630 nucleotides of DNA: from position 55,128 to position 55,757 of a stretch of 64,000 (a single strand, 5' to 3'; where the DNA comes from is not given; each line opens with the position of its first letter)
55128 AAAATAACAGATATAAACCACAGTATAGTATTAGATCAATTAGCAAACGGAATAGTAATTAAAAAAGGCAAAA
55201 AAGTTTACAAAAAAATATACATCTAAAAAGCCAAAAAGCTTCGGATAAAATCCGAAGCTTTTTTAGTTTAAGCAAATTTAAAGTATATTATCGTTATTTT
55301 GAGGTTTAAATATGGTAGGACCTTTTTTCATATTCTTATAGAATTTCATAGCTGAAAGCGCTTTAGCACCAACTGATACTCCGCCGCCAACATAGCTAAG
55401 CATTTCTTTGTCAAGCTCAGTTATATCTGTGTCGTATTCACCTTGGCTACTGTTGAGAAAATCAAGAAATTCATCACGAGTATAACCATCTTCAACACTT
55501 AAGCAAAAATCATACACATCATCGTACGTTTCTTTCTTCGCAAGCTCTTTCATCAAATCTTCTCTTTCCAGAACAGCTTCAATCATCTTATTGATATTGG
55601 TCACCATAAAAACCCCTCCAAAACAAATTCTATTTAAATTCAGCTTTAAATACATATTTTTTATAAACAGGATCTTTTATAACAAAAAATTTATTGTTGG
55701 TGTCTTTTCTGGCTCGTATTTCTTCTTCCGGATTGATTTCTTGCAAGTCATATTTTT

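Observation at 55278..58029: Membrane-anchored AAA+ ATPase co-transcribed with a Nif11-type leader peptide: candidate undescribed peptide-handling module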

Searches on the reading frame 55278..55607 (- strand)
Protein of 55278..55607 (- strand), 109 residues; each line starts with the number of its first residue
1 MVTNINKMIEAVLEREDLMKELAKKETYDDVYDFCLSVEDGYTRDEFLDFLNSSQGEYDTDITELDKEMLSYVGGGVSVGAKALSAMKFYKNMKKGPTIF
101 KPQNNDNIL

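Call 3: search_protein_families(library=pfam, proteins=[window:55278-55607:-], max_evalue=1)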
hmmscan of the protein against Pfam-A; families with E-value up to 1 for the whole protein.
window:55278-55607:- (109 aa): 2 families
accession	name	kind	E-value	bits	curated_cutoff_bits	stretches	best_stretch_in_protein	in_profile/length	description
PF10439.15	Bacteriocin_IIc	-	0.041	14.3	27.1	1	62-80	4-26/59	Bacteriocin class II with double-glycine leader peptide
PF09687.15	PRESAN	-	0.13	13.1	23.7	1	16-67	72-123/125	Plasmodium RESA N-terminal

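Call 4: search_protein_families(library=ncbifam, proteins=[window:55278-55607:-], max_evalue=1)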
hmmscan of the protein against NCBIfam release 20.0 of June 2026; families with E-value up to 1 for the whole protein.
window:55278-55607:- (109 aa): 0 families

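Call 10: find_homologous_proteins(query=window:55278-55607:-, max_evalue=0.01)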
Query window:55278-55607:- (109 aa): 12 proteins with E <= 0.01 among 14 candidates.
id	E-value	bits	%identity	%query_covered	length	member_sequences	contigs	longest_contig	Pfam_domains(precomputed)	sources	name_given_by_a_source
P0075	4.2e-65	234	100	100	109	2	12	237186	-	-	-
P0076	5.6e-48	179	77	98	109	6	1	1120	-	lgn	-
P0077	7.8e-42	159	65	100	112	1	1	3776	-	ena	-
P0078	1.4e-41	159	67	100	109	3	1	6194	-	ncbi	-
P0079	1.4e-41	159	68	100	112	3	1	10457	-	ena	-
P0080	2.4e-41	158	71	100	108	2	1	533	-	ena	-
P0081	2.6e-41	158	71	100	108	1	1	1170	-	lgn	-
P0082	1.5e-40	155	68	96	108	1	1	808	-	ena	-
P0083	4.8e-40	154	66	100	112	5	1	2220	-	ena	-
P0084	8.5e-40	153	65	100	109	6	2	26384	-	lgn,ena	-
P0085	8.4e-39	150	67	97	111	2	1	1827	-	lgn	-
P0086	2.1e-35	139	64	99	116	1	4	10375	-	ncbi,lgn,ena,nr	ncbi:MAG: hypothetical protein IJJ04_03135 [Clostridia bacterium]|nr:hypothetical protein [Clostridi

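Call 12: find_encoding_contigs(protein=P0084, flank=10000, max_places=4)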
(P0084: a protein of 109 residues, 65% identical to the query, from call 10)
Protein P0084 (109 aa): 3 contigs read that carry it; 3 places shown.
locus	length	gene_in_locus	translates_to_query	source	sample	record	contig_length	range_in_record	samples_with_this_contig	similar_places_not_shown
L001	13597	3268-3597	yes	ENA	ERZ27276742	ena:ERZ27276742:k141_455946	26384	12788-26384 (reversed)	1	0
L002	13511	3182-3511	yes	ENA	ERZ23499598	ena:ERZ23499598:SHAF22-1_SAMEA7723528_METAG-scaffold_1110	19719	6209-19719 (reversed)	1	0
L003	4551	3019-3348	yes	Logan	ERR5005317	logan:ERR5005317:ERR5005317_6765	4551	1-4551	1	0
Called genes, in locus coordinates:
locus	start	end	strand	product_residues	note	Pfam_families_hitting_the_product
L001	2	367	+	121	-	?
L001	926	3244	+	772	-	-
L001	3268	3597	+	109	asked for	-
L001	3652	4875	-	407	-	PF00579:tRNA-synt_1b, PF22421:SYY_C-terminal, PF01479:S4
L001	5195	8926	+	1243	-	PF04563:RNA_pol_Rpb2_1, PF04561:RNA_pol_Rpb2_2, PF04565:RNA_pol_Rpb2_3, PF10385:RNA_pol_Rpb2_45, PF00562:RNA_pol_Rpb2_6, PF04560:RNA_pol_Rpb2_7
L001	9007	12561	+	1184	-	PF04997:RNA_pol_Rpb1_1, PF00623:RNA_pol_Rpb1_2, PF04983:RNA_pol_Rpb1_3, PF05000:RNA_pol_Rpb1_4, PF04998:RNA_pol_Rpb1_5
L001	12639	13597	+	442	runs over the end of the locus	PF00768:Peptidase_S11, PF13354:Beta-lactamase2 (weak), PF07943:PBP5_C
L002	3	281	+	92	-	?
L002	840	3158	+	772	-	-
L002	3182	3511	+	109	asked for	-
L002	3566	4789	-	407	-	PF00579:tRNA-synt_1b, PF22421:SYY_C-terminal, PF01479:S4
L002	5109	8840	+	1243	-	PF04563:RNA_pol_Rpb2_1, PF04561:RNA_pol_Rpb2_2, PF04565:RNA_pol_Rpb2_3, PF10385:RNA_pol_Rpb2_45, PF00562:RNA_pol_Rpb2_6, PF04560:RNA_pol_Rpb2_7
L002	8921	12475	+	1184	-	PF04997:RNA_pol_Rpb1_1, PF00623:RNA_pol_Rpb1_2, PF04983:RNA_pol_Rpb1_3, PF05000:RNA_pol_Rpb1_4, PF04998:RNA_pol_Rpb1_5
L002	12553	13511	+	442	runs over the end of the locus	PF00768:Peptidase_S11, PF13354:Beta-lactamase2 (weak), PF07943:PBP5_C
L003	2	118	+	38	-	?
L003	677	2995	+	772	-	-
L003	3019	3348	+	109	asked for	-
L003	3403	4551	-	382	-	?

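Call 13: find_encoding_contigs(protein=P0086, flank=10000, max_places=4)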
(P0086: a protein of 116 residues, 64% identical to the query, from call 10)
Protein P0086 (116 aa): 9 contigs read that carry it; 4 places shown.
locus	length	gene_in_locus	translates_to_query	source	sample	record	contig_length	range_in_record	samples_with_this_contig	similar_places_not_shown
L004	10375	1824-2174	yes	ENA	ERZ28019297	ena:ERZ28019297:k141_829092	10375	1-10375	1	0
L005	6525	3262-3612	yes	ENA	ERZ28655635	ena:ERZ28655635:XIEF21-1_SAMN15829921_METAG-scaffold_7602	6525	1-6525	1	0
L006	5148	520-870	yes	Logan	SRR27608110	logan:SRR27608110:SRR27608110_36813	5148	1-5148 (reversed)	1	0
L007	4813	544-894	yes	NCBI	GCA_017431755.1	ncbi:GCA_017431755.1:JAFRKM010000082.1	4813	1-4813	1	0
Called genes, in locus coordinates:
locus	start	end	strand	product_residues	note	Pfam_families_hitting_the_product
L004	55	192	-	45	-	-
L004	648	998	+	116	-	-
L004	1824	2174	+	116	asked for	-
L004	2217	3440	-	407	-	PF00579:tRNA-synt_1b, PF22421:SYY_C-terminal, PF01479:S4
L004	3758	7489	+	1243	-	PF04563:RNA_pol_Rpb2_1, PF04561:RNA_pol_Rpb2_2, PF04565:RNA_pol_Rpb2_3, PF10385:RNA_pol_Rpb2_45, PF00562:RNA_pol_Rpb2_6, PF04560:RNA_pol_Rpb2_7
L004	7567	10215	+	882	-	PF04997:RNA_pol_Rpb1_1, PF00623:RNA_pol_Rpb1_2, PF04983:RNA_pol_Rpb1_3, PF05000:RNA_pol_Rpb1_4, PF04998:RNA_pol_Rpb1_5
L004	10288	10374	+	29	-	?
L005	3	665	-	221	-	?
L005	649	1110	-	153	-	PF06378:SSAP_Sak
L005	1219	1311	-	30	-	-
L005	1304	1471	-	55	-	-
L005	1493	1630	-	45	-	-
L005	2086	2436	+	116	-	-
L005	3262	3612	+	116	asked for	-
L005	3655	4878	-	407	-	PF00579:tRNA-synt_1b, PF22421:SYY_C-terminal, PF01479:S4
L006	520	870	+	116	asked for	-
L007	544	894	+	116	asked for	-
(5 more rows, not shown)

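Call 65: predict_structure(alignment_id=A4)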
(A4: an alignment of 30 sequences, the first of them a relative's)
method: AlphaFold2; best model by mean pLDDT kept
length: 109 residues; sequences in the alignment: 30
mean_pLDDT: 68.2   pTM: 0.55
mean pLDDT of the five models: 68.2, 67.8, 66.4, 66.0, 64.8
residues with pLDDT >= 90: 0; 70-90: 65; 50-70: 10; < 50: 34
segments of 3 or more residues with pLDDT < 50: 57-76, 96-109
pLDDT, mean of each block of 10 residues (from residue 1): 79 85 83 86 82 57 45 56 79 57 37
secondary structure, 60 per line:
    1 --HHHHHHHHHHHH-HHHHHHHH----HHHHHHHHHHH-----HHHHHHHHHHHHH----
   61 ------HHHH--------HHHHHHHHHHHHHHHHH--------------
elements in order: H3-14 H16-23 H28-38 H44-56 H67-70 H79-95

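Call 68: fold_search(model_id=the predicted structure, library=pdb)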
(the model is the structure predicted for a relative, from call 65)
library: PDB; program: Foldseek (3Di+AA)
matches with E <= 10: 13; with E <= 0.001: 0
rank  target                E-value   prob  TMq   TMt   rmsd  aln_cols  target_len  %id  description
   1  8f22_L                2.5e+00  0.13  0.38  0.28  10.6       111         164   13  HIV-CA Disulfide linked Hexamer bound to 11l capsid inhibitor. (released 2023-09-13)
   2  8f22_I                3.1e+00  0.08  0.31  0.23  10.2       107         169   12  HIV-CA Disulfide linked Hexamer bound to 11l capsid inhibitor. (released 2023-09-13)
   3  6ecn_F                3.7e+00  0.08  0.33  0.27  10.8       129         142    9  HIV-1 CA 1/2-hexamer-EE (released 2019-08-21)
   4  8f22_G                4.5e+00  0.09  0.37  0.27  10.1       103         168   13  HIV-CA Disulfide linked Hexamer bound to 11l capsid inhibitor. (released 2023-09-13)
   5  7mkc                  4.7e+00  0.07  0.34  0.20  11.1       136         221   10  N74D mutant of the HIV-1 capsid protein in complex with PF-3450074 (PF74) (released 2022-05-04)
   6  3k1r_B                5.9e+00  0.06  0.24  0.32  10.8        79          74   18  Structure of harmonin NPDZ1 in complex with the SAM-PBM of Sans (released 2010-01-26)
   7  2gon_C                5.9e+00  0.05  0.31  0.26  10.8       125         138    8  Xray Structure of Gag133-278 (released 2006-09-26)
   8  6eco_A                7.1e+00  0.05  0.35  0.22  13.3       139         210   11  Hexamer-2-Foldon HIV-1 capsid platform (released 2019-09-18)
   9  7vvu_T                7.9e+00  0.02  0.21  0.11  15.4       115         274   15  NuA4 HAT module bound to the nucleosome (released 2022-08-10)
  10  7t12_C                8.9e+00  0.03  0.30  0.19  11.3       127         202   12  Hexameric HIV-1 (O-group) CA (released 2022-10-19)
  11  5na2_A                9.4e+00  0.04  0.34  0.20   9.7       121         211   15  Crystal structure of the full-length Feline Immunodeficiency Virus capsid protein unveils original features (released 2017-11-15)
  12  5n5u                  9.4e+00  0.04  0.29  0.12   8.5       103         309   11  Structure of p-boronophenylalanyl tRNA synthetase in complex with p-boronophenylalanine and adenosine monophosphate (released 2018-02-14)
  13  9k1s_D                1.0e+01  0.02  0.24  0.18  11.5       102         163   20  Crystal structure of human granzyme A in complex with GSDMB-C domain (released 2026-02-18)

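Call 87: search_protein_families(library=padloc, proteins=[window:55278-55607:-], max_evalue=0.001)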
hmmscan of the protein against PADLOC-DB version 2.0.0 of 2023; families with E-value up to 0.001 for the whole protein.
window:55278-55607:- (109 aa): 0 families
